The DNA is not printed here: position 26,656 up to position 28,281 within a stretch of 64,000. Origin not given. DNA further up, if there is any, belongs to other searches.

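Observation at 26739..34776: Intact 8,018-bp cargo transposon with perfect 17-bp TIRs and a 10-bp target duplication, inserted 88 bp upstream of hrcA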

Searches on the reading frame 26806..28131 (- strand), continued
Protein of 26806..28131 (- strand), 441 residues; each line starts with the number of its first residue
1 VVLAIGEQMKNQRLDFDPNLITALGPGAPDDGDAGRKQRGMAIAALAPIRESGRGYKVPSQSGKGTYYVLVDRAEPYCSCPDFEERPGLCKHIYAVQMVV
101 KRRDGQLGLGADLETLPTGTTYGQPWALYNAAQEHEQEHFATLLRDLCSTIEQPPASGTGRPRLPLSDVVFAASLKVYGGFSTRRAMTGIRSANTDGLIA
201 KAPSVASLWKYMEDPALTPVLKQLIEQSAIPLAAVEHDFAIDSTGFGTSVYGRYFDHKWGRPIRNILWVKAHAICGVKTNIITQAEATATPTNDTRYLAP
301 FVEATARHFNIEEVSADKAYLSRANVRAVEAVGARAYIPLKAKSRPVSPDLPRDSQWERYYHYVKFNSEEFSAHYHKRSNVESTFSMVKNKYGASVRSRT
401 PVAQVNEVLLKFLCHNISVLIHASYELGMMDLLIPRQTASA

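Call 32: search_dna_similar(query=window:26806-28131:-, collection=plasmids, mode=protein, max_rows=25)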
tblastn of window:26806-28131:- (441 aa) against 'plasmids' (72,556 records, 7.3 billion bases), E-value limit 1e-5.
Records with a match: 57; places in all: 63; records where one place covers at least 80% of the query: 0.
Best place of each record, by identity: <60% 57.
By first word of the organism name: Vibrio 20; Klebsiella 15; Roseomonas 5; Photobacterium 2; Aeromonas 2; Escherichia 2; Citrobacter 2; Loktanella 1; Halosegnis 1; Ponticoccus 1; and 6 more.
By predicted mobility (MOB-suite, as given by PLSDB): conjugative 32; non-mobilizable 23; mobilizable 2.
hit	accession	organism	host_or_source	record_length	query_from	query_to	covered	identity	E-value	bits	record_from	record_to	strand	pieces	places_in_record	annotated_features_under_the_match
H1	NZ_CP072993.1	Loktanella salsilacus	-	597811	117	416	68%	26.8%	3e-6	57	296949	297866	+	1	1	IS5 family transposase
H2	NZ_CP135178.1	Vibrio cyclitrophicus ZF270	filtered seawater (large, >=63 ...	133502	126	408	64%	27.3%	9e-6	56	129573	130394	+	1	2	IS5 family transposase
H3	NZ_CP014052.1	Vibrio alginolyticus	Environment,seawater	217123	126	407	64%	26.4%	2e-6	58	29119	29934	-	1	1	IS5 family transposase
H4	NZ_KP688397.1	Vibrio parahaemolyticus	shrimp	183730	126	407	64%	25.9%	2e-7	61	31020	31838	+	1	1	IS5 family transposase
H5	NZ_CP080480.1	Vibrio parahaemolyticus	whole organism,shellfish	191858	126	407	64%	25.9%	2e-7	61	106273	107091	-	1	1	IS5 family transposase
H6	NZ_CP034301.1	Vibrio parahaemolyticus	Penaeus vannamei,AHPND infected ...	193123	126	407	64%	25.9%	2e-7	61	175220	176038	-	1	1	IS5 family transposase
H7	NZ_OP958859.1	Vibrio alginolyticus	-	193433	126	407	64%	25.9%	2e-7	61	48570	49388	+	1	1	IS5 family transposase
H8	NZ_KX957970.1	Vibrio parahaemolyticus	shrimp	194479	126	407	64%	25.9%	2e-7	61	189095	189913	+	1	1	IS5 family transposase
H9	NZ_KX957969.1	Vibrio alginolyticus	shrimp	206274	126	407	64%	25.9%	2e-7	61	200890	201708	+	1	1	IS5 family transposase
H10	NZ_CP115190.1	Vibrio furnissii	Ruditapes philippinarum,sea food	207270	126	407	64%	25.9%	2e-7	61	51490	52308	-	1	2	IS5 family transposase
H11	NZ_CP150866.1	Vibrio parahaemolyticus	cell culture,seafood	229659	126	407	64%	25.9%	2e-7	61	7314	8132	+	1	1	IS5 family transposase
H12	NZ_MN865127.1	Vibrio alginolyticus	-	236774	126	407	64%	25.9%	2e-7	61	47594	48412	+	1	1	IS5 family transposase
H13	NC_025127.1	Vibrio sp. 04Ya090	-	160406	126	407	64%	25.9%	4e-7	60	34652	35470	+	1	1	none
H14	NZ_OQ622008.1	Vibrio parahaemolyticus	-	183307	126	407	64%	25.9%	4e-7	60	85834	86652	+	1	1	none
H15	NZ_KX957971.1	Vibrio parahaemolyticus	chicken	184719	126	407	64%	25.9%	4e-7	60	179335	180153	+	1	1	none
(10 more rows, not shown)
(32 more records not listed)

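Call 33: list_cluster_members(proteins=[P0001, P0017, P0020, P0026, P0046, P0052, P0057, P0067, P0086, P0090])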
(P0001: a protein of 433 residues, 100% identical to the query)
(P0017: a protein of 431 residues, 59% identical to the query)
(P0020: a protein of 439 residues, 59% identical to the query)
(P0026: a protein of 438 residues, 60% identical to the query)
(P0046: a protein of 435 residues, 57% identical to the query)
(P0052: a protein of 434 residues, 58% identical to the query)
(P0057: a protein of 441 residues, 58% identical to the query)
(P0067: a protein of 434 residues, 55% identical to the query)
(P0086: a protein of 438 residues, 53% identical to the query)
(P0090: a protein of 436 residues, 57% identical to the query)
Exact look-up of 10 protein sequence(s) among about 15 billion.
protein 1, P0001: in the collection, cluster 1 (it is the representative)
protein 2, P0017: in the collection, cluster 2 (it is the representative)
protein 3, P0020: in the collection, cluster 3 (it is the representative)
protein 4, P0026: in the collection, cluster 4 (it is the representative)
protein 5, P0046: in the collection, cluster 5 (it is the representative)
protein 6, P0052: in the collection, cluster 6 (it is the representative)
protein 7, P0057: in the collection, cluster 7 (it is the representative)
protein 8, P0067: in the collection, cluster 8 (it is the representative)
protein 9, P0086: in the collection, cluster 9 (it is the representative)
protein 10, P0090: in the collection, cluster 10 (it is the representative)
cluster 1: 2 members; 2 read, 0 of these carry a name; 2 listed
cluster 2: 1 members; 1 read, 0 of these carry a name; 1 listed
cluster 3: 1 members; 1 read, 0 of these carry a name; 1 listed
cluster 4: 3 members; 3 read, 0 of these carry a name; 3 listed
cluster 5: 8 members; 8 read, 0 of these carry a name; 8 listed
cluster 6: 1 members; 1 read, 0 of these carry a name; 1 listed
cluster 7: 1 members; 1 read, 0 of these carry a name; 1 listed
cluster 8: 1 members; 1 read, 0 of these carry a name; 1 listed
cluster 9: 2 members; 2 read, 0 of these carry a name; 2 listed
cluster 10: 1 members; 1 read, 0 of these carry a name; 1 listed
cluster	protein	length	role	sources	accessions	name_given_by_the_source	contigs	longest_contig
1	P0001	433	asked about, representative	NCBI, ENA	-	-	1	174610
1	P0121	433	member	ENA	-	-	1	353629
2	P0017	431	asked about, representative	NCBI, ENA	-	-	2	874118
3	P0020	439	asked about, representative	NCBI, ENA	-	-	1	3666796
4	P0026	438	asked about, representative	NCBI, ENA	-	-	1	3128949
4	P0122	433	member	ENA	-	-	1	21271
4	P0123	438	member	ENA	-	-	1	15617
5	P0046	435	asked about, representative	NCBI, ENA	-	-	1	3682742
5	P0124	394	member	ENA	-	-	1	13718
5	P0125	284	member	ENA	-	-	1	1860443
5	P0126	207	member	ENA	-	-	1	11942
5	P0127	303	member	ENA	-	-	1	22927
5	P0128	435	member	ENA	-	-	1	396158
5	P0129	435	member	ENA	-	-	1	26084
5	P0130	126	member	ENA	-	-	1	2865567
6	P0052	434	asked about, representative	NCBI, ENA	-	-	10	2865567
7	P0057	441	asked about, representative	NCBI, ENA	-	-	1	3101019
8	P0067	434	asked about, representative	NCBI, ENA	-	-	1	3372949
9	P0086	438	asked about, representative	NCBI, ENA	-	-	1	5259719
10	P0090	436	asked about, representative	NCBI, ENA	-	-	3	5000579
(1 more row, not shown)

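Call 34: find_encoding_contigs(protein=P0121, flank=10000, max_places=6)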
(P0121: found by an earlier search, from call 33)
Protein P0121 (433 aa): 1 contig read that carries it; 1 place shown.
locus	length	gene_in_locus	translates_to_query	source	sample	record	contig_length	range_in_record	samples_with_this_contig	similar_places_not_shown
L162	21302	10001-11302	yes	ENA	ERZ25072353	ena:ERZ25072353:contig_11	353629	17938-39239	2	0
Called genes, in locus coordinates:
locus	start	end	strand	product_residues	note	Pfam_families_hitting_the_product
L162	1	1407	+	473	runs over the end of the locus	PF00009:GTP_EFTU, PF01926:MMR_HSR1, PF02421:FeoB_N, PF01926:MMR_HSR1, PF02421:FeoB_N, PF04548:AIG1 (weak), PF00009:GTP_EFTU, PF14714:KH_dom-like, +4 more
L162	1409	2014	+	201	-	PF02660:G3P_acyltransf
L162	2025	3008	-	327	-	PF06325:PrmA, PF02475:TRM5-TYW2_MTfase (weak), PF08242:Methyltransf_12 (faint), PF05175:MTS, PF13649:Methyltransf_25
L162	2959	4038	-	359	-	PF00226:DnaJ, PF01556:DnaJ_C, PF00684:DnaJ_CXXCXGXG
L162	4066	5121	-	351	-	PF08220:HTH_DeoR (weak), PF01628:HrcA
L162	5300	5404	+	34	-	-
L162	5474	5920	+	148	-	-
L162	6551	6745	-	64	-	-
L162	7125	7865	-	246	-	-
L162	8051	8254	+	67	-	-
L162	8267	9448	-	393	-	PF01555:N6_N4_Mtase, PF01844:HNH, PF14279:HNH_5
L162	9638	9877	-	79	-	PF13384:HTH_23 (weak), PF01381:HTH_3 (weak)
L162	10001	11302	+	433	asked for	PF04434:SWIM (weak), PF01609:DDE_Tnp_1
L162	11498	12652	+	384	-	PF00478:IMPDH, PF03060:NMO (weak), PF01070:FMN_dh, PF05690:ThiG (faint), PF01645:Glu_synthase (weak)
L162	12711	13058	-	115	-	-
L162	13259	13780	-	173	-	PF00156:Pribosyltran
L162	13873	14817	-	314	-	PF00561:Abhydrolase_1, PF12146:Hydrolase_4, PF12697:Abhydrolase_6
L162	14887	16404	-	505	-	PF00140:Sigma70_r1_2, PF04542:Sigma70_r2, PF04539:Sigma70_r3, PF04545:Sigma70_r4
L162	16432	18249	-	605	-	PF01807:Zn_ribbon_DnaG, PF08275:DNAG_N, PF01751:Toprim, PF13155:Toprim_2, PF13662:Toprim_4, PF10410:DnaB_bind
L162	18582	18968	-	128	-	-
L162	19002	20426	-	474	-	-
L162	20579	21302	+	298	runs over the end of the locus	PF01680:SOR_SNZ, PF05690:ThiG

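Call 35: find_encoding_contigs(protein=P0052, flank=10000, max_places=10)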
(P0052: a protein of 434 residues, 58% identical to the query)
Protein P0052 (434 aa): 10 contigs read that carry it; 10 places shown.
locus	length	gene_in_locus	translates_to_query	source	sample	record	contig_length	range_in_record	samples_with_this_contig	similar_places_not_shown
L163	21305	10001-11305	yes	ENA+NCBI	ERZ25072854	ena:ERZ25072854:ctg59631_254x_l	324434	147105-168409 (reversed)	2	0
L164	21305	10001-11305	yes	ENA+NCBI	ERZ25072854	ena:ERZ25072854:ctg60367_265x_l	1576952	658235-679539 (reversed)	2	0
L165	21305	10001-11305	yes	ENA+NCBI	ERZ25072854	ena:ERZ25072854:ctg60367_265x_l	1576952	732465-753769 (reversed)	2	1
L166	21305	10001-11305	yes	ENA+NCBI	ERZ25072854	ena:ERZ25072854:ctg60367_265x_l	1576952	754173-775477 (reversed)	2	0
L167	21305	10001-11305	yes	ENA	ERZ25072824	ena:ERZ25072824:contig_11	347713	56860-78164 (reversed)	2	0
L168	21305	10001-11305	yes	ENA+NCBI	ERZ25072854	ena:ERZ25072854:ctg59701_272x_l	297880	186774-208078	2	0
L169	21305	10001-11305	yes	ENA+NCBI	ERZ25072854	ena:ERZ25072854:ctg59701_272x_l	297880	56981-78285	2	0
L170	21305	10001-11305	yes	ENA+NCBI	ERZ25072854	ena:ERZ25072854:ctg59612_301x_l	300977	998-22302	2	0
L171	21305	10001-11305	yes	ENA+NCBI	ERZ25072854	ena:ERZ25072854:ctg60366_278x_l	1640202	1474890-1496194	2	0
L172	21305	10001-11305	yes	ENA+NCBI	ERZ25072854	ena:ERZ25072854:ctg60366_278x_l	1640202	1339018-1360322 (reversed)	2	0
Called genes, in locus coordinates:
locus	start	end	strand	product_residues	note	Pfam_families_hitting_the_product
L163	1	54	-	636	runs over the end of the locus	-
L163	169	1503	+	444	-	PF13005:zf-IS66 (weak), PF03050:DDE_Tnp_IS66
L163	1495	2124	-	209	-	PF04851:ResIII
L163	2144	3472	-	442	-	PF01555:N6_N4_Mtase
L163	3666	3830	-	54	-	-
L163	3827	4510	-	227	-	PF10502:Peptidase_S26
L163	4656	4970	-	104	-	-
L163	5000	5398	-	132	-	PF10049:DUF2283 (faint)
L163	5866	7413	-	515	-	PF02384:N6_Mtase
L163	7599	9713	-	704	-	PF13546:DDE_5, PF01609:DDE_Tnp_1 (faint)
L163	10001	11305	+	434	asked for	PF04434:SWIM, PF01609:DDE_Tnp_1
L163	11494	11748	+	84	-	-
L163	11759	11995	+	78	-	-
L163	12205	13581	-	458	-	PF03480:DctP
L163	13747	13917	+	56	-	-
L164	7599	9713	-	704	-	PF13546:DDE_5, PF01609:DDE_Tnp_1 (faint)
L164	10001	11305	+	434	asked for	PF04434:SWIM, PF01609:DDE_Tnp_1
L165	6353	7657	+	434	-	PF04434:SWIM, PF01609:DDE_Tnp_1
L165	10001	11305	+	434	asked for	PF04434:SWIM, PF01609:DDE_Tnp_1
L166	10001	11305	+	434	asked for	PF04434:SWIM, PF01609:DDE_Tnp_1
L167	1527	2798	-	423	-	PF05598:DUF772, PF01609:DDE_Tnp_1, PF13612:DDE_Tnp_1_3 (faint), PF13751:DDE_Tnp_1_6 (faint)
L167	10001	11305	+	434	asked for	PF04434:SWIM, PF01609:DDE_Tnp_1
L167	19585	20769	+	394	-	PF13546:DDE_5, PF01609:DDE_Tnp_1 (weak)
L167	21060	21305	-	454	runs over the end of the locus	PF13546:DDE_5, PF01609:DDE_Tnp_1 (weak)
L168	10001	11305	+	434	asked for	PF04434:SWIM, PF01609:DDE_Tnp_1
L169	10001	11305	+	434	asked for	PF04434:SWIM, PF01609:DDE_Tnp_1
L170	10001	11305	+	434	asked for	PF04434:SWIM, PF01609:DDE_Tnp_1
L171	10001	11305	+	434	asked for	PF04434:SWIM, PF01609:DDE_Tnp_1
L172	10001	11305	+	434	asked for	PF04434:SWIM, PF01609:DDE_Tnp_1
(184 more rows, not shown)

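Call 40: search_protein_families(library=pfam, proteins=[L162:8267-9448:-, L162:7125-7865:-, L162:5474-5920:+, L162:9638-9877:-], max_evalue=1)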
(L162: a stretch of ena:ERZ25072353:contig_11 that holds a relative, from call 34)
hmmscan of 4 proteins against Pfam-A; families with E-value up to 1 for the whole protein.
L162:8267-9448:- (393 aa): 9 families
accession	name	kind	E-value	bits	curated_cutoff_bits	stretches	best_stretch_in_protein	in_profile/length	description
PF01555.25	N6_N4_Mtase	-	1.7e-41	143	26.7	1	9-285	1-219/221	DNA methylase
PF01844.29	HNH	-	1.6e-12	47.8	21.4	1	333-377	1-46/47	HNH endonuclease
PF14279.12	HNH_5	-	2.3e-11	43.9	27.5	1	333-384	1-52/56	HNH endonuclease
PF02945.21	Endonuclease_7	-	0.00027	21.2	23.6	1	320-378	13-66/82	Recombination endonuclease VII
PF13395.12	HNH_4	-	0.0042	17.4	22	1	337-376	11-49/54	HNH endonuclease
PF05724.17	TPMT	-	0.005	17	26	1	222-281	11-71/218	Thiopurine S-methyltransferase (TPMT)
PF03602.21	Cons_hypoth95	-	0.0058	16.8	24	1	5-23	110-128/182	Conserved hypothetical protein 95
PF13847.12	Methyltransf_31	-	0.13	12.4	27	0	246-281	2-40/145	Methyltransferase domain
PF02086.21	MethyltransfD12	-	0.16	12.1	22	0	9-22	176-189/253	D12 class N6 adenine-specific DNA methyltransferase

L162:7125-7865:- (246 aa): 0 families

L162:5474-5920:+ (148 aa): 0 families

L162:9638-9877:- (79 aa): 21 families
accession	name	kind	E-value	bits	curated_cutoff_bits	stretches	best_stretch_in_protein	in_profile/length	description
PF13384.12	HTH_23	-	3.6e-06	27.1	24.6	1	8-37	11-39/50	Homeodomain-like domain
PF01381.28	HTH_3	-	1.2e-05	25.6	23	1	9-46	3-42/55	Helix-turn-helix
PF08281.18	Sigma70_r4_2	-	5.6e-05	23.1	25.7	1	15-40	26-51/54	Sigma-70, region 4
PF13693.12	HTH_35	-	0.0014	19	25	1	8-34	8-34/75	Winged helix-turn-helix DNA-binding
PF06056.18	Terminase_5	-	0.0019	18.5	20.3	1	14-37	12-35/58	Putative ATPase subunit of terminase (gpP-like)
PF01527.26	HTH_Tnp_1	-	0.0033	18.1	24.1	1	7-56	14-64/75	Transposase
PF02954.25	HTH_8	-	0.0047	17.1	22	1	8-32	11-35/42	Bacterial regulatory protein, Fis family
PF15943.11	YdaS_toxin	-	0.0066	16.7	30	1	19-41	12-34/65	Bacterial toxin YdaS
PF13560.12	HTH_31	-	0.007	17.1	27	1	12-41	11-40/64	Helix-turn-helix domain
PF12840.13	HTH_20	-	0.0091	16.4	27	1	9-32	11-35/51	Helix-turn-helix domain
PF07216.17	LcrG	-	0.01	16.2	24.1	1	8-60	16-71/91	LcrG protein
PF10668.15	Phage_terminase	-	0.011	15.8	22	1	18-38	25-45/67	Phage terminase small subunit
PF13518.12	HTH_28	-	0.014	15.9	25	1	11-41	9-38/52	Helix-turn-helix domain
PF12844.13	HTH_19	-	0.019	15.3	30.2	1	10-50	7-49/64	Helix-turn-helix domain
PF14549.12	P22_Cro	-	0.019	15.2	30.2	1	19-36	13-30/60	DNA-binding transcriptional regulator Cro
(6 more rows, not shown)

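Call 42: find_encoding_contigs(protein=P0003, flank=10000, max_places=4)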
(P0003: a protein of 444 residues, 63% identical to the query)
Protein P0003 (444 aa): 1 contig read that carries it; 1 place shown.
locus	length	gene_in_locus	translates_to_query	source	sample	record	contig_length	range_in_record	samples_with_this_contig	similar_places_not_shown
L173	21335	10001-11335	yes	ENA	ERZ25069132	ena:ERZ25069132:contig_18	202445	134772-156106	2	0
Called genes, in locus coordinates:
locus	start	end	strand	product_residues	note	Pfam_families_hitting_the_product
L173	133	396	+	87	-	-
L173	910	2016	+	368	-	PF00149:Metallophos, PF12850:Metallophos_2 (faint)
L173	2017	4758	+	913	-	PF02463:SMC_N (faint), PF13476:AAA_23, PF13514:AAA_27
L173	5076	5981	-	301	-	PF13408:Zn_ribbon_recom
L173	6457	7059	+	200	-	-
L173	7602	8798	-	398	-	-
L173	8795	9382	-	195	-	-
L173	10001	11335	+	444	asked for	PF04434:SWIM, PF01609:DDE_Tnp_1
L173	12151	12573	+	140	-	PF02894:GFO_IDH_MocA_C (weak)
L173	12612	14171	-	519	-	PF00501:AMP-binding, PF13193:AMP-binding_C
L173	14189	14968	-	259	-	PF00378:ECH_1, PF16113:ECH_2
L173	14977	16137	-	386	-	PF00296:Bac_luciferase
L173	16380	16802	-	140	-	PF00903:Glyoxalase, PF13669:Glyoxalase_4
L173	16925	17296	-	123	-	PF01243:PNPOx_N (weak), PF04075:F420H2_quin_red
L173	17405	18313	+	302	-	PF08450:SGL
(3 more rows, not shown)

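Call 43: find_encoding_contigs(protein=P0007, flank=10000, max_places=4)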
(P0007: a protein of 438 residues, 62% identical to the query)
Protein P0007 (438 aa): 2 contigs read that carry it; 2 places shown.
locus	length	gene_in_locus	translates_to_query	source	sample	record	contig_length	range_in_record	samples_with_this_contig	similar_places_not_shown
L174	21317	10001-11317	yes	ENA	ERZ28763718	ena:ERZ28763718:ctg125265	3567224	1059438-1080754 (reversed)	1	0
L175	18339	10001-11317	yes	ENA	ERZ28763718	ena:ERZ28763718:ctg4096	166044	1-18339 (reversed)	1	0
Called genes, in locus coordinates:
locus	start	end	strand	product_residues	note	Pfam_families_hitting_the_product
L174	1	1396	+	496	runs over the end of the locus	PF00089:Trypsin (weak), PF13365:Trypsin_2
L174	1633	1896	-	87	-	-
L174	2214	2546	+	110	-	-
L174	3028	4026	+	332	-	-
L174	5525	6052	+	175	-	PF13365:Trypsin_2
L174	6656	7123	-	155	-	-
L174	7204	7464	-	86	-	-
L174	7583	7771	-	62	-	-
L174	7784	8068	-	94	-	-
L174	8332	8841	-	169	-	-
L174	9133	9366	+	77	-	-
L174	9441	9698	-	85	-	-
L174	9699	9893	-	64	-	-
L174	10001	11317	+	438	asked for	PF04434:SWIM (weak), PF01609:DDE_Tnp_1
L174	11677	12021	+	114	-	PF15970:HicB-like_2 (faint), PF15919:HicB_lk_antitox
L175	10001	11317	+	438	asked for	PF04434:SWIM (weak), PF01609:DDE_Tnp_1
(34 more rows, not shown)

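Call 55: search_protein_families(library=pfam, alignment_id=A2, max_evalue=0.00001)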
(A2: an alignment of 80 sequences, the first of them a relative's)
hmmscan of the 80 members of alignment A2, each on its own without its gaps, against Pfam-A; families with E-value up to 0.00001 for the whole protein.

A. member 1, L082:776-2671:- (631 aa): 3 families
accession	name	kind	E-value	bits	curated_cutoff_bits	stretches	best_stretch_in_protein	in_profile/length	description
PF01555.25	N6_N4_Mtase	-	6.7e-44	150.9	26.7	1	83-452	1-218/221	DNA methylase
PF04471.18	Mrr_cat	-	1.6e-06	28.7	21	1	503-568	28-92/115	Restriction endonuclease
PF22722.2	NA-iREase1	-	7.5e-06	26.3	27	0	506-578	22-93/106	NACHT-associated inactive Restriction Endonuclease 1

B. families by the number of members that match (of 80 scanned): 58 families (the first 25 are shown)
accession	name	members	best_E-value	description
PF02384.22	N6_Mtase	11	6.5e-40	N-6 DNA Methylase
PF07669.17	Eco57I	7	3.5e-17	Eco57I restriction-modification methylase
PF01555.25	N6_N4_Mtase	4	2.8e-44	DNA methylase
PF01420.25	Methylase_S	4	9.6e-20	Type I restriction modification DNA specificity domain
PF00145.23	DNA_methylase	2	2.2e-88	C-5 cytosine-specific DNA methylase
PF04542.20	Sigma70_r2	2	2.2e-23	Sigma-70 region 2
PF13588.12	HSDR_N_2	2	9e-15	Type I restriction enzyme R protein N terminus (HSDR_N)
PF07719.23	TPR_2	2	5.8e-13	Tetratricopeptide repeat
PF01170.24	UPF0020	2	2.9e-12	RMKL-like, methyltransferase domain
PF13181.12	TPR_8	2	6.2e-08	Tetratricopeptide repeat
PF20473.4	MmeI_Mtase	2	1.3e-06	MmeI, DNA-methyltransferase domain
PF00120.29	Gln-synt_C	1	3.1e-78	Glutamine synthetase, catalytic domain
PF13561.12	adh_short_C2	1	2.1e-58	Enoyl-(Acyl carrier protein) reductase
PF00185.30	OTCace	1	3.6e-53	Aspartate/ornithine carbamoyltransferase, Asp/Orn binding domain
PF00378.25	ECH_1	1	4.5e-52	Enoyl-CoA hydratase/isomerase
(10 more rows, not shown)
